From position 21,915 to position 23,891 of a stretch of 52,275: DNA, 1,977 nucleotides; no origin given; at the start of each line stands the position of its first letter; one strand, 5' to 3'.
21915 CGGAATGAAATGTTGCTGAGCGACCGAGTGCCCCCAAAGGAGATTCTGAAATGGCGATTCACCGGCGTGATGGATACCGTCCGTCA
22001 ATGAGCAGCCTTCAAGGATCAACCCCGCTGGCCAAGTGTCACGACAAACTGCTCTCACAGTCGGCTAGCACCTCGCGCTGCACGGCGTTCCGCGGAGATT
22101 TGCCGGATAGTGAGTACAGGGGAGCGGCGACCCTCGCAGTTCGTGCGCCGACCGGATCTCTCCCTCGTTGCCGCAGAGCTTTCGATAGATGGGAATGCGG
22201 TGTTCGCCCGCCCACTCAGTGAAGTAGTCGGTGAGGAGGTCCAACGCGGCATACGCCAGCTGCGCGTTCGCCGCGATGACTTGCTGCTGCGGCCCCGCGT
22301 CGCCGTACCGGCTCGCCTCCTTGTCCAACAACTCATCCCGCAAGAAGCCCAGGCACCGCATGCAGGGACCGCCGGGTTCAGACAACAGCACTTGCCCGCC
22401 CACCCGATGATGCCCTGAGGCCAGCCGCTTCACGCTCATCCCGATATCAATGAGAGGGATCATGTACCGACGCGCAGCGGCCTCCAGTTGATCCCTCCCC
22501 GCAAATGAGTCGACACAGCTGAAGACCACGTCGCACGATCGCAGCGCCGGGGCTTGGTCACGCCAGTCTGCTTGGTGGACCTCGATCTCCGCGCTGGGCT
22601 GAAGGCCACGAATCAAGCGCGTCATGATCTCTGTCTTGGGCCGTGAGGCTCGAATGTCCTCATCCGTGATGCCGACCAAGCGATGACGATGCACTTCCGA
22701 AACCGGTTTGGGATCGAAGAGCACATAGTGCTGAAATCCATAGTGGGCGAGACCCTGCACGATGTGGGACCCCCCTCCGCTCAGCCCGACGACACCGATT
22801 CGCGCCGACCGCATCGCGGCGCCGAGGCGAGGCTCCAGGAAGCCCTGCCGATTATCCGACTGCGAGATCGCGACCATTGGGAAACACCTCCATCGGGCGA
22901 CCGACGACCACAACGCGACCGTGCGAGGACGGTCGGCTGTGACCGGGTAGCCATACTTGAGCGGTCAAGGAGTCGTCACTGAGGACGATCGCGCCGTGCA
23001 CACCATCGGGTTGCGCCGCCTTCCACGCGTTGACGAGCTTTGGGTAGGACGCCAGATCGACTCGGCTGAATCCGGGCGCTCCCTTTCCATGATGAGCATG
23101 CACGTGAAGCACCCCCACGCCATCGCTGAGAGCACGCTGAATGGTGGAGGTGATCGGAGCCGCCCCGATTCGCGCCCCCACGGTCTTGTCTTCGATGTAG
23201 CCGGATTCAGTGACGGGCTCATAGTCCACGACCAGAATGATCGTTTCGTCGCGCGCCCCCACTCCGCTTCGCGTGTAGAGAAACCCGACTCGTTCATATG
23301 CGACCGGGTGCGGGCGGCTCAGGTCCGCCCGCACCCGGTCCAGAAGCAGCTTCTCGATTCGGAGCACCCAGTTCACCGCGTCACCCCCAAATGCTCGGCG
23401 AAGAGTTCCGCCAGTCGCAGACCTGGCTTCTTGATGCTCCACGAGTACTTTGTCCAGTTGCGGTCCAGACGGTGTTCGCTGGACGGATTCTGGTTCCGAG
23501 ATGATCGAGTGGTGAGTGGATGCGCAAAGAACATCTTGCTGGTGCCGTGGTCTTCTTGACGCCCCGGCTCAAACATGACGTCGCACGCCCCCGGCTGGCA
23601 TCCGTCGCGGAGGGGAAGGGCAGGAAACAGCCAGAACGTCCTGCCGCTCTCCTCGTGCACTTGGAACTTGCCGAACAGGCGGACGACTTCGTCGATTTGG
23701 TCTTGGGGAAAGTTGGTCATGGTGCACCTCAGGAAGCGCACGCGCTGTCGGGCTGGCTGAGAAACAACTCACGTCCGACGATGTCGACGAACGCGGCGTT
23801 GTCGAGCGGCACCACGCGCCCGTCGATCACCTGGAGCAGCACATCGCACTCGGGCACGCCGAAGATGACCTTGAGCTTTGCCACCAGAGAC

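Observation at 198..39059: tRNA-Glu 3' end plus a downstream hairpin occurs in three direct copies that bracket two tandem islands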

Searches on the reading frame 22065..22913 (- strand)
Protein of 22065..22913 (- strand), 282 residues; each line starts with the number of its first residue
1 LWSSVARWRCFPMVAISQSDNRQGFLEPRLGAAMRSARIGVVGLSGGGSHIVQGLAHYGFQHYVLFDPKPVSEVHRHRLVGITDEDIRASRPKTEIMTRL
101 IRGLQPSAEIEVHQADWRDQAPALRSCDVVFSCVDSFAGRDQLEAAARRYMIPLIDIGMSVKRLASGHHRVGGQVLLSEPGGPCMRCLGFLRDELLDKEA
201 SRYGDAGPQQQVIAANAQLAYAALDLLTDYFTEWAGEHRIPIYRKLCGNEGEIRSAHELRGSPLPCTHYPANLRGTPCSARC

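Call 11: search_protein_families(library=pfam, proteins=[window:22065-22913:-])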
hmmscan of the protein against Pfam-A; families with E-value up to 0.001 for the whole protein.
window:22065-22913:- (282 aa): 1 family
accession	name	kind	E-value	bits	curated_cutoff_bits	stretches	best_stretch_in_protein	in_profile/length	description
PF00899.27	ThiF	-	1e-21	77.7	28.1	1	33-191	17-164/238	ThiF family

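Call 76: search_protein_families(library=padloc, max_evalue=0.001, proteins=[window:22065-22913:-])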
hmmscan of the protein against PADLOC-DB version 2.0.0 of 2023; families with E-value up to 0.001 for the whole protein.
window:22065-22913:- (282 aa): 8 families
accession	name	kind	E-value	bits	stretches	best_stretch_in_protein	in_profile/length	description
PDLC00837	E1-E2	-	2.2e-07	28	1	21-188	308-479/593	E1-E2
PDLC00829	E1-E2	-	5e-07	27.2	1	33-155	168-291/426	E1-E2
PDLC00828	E1-E2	-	5.2e-06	24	1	34-153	173-293/431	E1-E2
PDLC00836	E1-E2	-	7.7e-06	22.8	1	32-149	337-456/602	E1-E2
PDLC00850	E1-E2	-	1.3e-05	21.9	1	31-143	309-422/566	E1-E2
PDLC00849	E1-E2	-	0.00015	18.6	1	35-134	332-432/582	E1-E2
PDLC00840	E1-E2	-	0.00016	18.9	1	33-153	210-332/458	E1-E2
PDLC00847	E1-E2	-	0.00036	17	0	33-156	283-406/523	E1-E2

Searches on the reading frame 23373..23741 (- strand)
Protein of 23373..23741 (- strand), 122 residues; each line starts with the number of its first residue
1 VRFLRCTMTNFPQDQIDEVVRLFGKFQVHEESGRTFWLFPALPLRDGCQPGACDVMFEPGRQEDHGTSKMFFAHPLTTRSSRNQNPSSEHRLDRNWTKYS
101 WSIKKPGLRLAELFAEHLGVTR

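Call 14: search_protein_families(library=pfam, max_evalue=0.01, proteins=[window:23373-23741:-])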
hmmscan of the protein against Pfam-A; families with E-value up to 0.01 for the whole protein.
window:23373-23741:- (122 aa): 1 family
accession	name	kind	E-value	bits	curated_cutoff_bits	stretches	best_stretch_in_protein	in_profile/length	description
PF14462.11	Prok-E2_E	-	0.0093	16.2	25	0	25-100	15-95/123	Prokaryotic E2 family E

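Call 76: search_protein_families(library=padloc, max_evalue=0.001, proteins=[window:23373-23741:-])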
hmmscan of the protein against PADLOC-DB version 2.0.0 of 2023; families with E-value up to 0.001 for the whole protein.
window:23373-23741:- (122 aa): 0 families
